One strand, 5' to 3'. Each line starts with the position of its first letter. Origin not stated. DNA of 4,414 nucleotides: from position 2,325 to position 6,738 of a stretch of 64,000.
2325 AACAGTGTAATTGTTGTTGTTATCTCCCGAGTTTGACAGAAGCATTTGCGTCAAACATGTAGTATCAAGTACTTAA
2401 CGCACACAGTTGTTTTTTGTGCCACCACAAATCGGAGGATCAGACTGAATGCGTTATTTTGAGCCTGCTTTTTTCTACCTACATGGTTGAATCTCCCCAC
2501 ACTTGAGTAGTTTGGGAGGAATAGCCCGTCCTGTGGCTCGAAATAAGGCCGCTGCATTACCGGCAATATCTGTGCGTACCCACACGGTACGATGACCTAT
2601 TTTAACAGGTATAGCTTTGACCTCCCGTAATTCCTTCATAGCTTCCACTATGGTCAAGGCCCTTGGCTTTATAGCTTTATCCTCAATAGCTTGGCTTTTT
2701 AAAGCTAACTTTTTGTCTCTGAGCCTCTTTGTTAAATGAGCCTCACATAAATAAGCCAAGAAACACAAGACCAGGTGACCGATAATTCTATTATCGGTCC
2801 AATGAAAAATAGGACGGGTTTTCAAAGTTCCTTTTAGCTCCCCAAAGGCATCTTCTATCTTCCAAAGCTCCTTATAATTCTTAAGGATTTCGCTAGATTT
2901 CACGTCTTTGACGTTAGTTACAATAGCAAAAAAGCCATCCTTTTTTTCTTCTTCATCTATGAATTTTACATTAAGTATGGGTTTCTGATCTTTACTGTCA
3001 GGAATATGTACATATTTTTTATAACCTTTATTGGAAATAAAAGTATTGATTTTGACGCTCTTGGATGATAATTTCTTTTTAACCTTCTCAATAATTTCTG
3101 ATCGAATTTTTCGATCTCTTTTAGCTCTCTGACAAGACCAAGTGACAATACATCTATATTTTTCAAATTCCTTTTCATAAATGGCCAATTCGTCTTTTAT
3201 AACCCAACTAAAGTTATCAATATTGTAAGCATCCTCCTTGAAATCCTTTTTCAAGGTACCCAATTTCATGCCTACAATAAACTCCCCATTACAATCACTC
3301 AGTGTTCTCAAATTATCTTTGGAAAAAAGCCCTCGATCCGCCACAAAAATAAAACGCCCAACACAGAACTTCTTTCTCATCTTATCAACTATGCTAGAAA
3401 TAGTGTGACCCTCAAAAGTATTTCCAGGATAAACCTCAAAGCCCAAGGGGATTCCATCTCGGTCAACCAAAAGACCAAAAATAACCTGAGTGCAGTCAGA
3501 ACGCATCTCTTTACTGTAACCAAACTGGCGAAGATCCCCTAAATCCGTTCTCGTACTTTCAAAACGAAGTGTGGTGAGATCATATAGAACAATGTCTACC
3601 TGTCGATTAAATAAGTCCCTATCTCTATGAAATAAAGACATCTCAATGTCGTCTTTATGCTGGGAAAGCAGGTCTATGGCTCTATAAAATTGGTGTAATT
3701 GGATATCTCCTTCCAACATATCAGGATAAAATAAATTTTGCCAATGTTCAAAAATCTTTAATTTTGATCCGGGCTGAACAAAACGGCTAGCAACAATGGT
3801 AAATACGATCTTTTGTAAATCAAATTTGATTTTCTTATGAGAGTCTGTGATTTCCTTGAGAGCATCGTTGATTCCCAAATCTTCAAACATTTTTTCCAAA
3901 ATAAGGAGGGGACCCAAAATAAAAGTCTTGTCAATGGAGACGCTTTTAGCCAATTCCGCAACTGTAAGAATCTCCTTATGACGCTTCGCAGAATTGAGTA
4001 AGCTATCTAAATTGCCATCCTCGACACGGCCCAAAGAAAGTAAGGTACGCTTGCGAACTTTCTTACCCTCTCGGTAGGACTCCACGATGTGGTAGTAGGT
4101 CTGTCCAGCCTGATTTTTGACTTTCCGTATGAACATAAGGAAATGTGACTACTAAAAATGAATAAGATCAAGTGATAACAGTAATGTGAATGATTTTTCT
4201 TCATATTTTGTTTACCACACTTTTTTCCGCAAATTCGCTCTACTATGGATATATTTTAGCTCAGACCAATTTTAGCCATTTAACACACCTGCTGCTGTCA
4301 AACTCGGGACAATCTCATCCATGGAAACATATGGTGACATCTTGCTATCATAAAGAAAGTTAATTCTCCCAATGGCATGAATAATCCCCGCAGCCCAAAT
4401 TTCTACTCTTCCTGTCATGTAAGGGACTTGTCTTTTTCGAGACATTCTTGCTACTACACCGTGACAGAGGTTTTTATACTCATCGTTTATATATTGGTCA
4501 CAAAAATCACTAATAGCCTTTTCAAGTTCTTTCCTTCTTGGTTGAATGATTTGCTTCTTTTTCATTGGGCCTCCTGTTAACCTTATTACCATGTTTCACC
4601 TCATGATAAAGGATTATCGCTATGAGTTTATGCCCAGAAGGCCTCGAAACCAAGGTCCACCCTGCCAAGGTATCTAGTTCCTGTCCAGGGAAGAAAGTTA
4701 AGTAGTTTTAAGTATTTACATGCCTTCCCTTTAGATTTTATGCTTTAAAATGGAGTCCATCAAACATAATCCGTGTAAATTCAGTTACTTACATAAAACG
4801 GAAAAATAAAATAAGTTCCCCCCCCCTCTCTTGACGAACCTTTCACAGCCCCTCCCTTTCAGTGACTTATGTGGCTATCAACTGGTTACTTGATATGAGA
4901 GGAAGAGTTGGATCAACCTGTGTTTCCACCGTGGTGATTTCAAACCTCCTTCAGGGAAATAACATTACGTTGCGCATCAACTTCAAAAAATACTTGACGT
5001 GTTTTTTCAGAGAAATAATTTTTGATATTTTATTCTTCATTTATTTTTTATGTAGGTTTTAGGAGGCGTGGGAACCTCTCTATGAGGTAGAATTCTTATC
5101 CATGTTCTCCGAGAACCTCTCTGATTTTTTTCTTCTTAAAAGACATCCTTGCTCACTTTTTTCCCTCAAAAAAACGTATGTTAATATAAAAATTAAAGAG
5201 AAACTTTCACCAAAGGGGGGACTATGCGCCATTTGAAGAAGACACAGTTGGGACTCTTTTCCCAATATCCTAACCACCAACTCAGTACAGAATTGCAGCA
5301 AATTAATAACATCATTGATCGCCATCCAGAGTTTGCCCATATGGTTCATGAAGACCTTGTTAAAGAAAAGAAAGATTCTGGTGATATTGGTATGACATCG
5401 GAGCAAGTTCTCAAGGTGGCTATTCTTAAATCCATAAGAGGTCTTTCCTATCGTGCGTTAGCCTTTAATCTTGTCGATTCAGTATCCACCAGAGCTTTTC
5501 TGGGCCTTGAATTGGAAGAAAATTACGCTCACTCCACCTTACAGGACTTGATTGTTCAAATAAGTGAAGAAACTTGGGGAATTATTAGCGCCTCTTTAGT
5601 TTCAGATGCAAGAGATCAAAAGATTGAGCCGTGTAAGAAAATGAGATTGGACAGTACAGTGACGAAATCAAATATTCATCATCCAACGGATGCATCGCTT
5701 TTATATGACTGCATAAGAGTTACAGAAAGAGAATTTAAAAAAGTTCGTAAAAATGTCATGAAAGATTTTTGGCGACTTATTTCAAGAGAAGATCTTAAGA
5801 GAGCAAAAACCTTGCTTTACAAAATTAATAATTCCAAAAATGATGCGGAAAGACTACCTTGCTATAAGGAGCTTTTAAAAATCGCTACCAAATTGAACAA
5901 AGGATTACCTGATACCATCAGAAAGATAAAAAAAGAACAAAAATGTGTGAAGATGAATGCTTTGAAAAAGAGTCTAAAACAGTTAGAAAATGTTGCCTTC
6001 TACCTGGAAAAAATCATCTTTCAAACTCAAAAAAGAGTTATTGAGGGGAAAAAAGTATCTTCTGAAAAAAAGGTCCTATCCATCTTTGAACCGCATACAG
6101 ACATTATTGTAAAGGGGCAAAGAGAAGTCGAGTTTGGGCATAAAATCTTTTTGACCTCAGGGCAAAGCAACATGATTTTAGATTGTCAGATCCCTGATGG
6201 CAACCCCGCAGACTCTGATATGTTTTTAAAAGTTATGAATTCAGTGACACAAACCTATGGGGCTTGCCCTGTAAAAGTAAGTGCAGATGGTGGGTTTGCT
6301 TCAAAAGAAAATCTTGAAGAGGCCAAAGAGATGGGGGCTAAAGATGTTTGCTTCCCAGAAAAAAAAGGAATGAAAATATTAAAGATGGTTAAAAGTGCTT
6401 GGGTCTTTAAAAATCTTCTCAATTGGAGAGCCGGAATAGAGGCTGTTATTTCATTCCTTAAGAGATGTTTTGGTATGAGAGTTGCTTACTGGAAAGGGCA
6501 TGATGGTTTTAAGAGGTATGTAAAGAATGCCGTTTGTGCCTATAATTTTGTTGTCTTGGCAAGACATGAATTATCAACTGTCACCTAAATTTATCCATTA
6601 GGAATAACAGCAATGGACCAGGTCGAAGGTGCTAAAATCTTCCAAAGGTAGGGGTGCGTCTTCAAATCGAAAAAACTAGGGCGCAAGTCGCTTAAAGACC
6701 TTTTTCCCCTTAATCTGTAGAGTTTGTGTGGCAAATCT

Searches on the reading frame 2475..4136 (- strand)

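Call 74: search_protein_families(library=ncbifam, proteins=[window:2475-4136:-])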
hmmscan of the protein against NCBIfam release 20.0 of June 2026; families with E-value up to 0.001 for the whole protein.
window:2475-4136:- (553 aa): 7 families
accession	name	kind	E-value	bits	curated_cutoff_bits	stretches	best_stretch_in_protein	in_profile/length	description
NF033559.2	transpos_IS1634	equivalog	6e-114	381.7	100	1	27-536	1-480/483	IS1634 family transposase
NF033592.1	transpos_IS4_1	equivalog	2.8e-13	49.7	115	1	172-464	98-327/332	IS4 family transposase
NF049999.1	transpos_IS701_3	equivalog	3.4e-06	26.2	170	1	386-472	278-364/412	IS701 family transposase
NF049925.1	transpos_IS4_4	equivalog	6.8e-06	25.1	250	1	374-466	285-368/449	IS4 family transposase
NF033551.1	transpos_IS1182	equivalog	1.8e-05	23.8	270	1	223-355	273-424/488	IS1182 family transposase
NF049921.1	transpos_IS701_2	equivalog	0.00017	21.1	250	0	353-476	181-298/318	IS701 family transposase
NF033539.1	transpos_IS1380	equivalog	0.0006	18.5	180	0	225-358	168-273/419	IS1380 family transposase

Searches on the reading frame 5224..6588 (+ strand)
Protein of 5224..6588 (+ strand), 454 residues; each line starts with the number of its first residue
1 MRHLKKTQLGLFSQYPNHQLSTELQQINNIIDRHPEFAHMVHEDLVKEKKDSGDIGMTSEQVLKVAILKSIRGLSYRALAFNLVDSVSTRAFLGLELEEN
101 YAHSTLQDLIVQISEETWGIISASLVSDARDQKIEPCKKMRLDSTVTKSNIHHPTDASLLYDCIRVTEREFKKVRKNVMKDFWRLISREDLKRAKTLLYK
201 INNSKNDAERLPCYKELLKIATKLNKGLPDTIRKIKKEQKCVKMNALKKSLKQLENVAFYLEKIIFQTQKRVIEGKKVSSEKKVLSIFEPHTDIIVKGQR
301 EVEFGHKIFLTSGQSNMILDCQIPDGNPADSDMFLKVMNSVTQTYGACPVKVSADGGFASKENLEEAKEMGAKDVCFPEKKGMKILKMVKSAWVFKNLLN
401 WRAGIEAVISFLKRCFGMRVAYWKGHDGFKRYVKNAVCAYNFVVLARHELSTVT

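Call 74: search_protein_families(library=ncbifam, proteins=[window:5224-6588:+])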
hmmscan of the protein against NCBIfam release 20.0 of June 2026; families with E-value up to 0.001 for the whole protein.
window:5224-6588:+ (454 aa): 7 families
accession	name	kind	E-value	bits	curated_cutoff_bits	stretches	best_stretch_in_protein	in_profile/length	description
NF033593.1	transpos_ISNCY_1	equivalog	2.4e-122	408.8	325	1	14-447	4-444/444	ISNCY family transposase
NF033578.1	transpos_IS5_1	equivalog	2.9e-39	135.4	275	1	54-446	45-417/419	IS5 family transposase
NF033551.1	transpos_IS1182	equivalog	3.8e-25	88.7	270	1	44-380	38-343/488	IS1182 family transposase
NF033520.1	transpos_IS982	equivalog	1.4e-12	47.7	130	1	304-442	112-241/243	IS982 family transposase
NF033581.1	transpos_IS5_4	equivalog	1.8e-11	44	140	1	303-442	152-284/285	IS5 family transposase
NF033580.1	transpos_IS5_3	equivalog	5.2e-07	29.5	110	1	304-436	126-252/258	IS5 family transposase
NF033579.1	transpos_IS5_2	equivalog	6.5e-07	29.1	140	0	314-424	149-270/289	IS5 family transposase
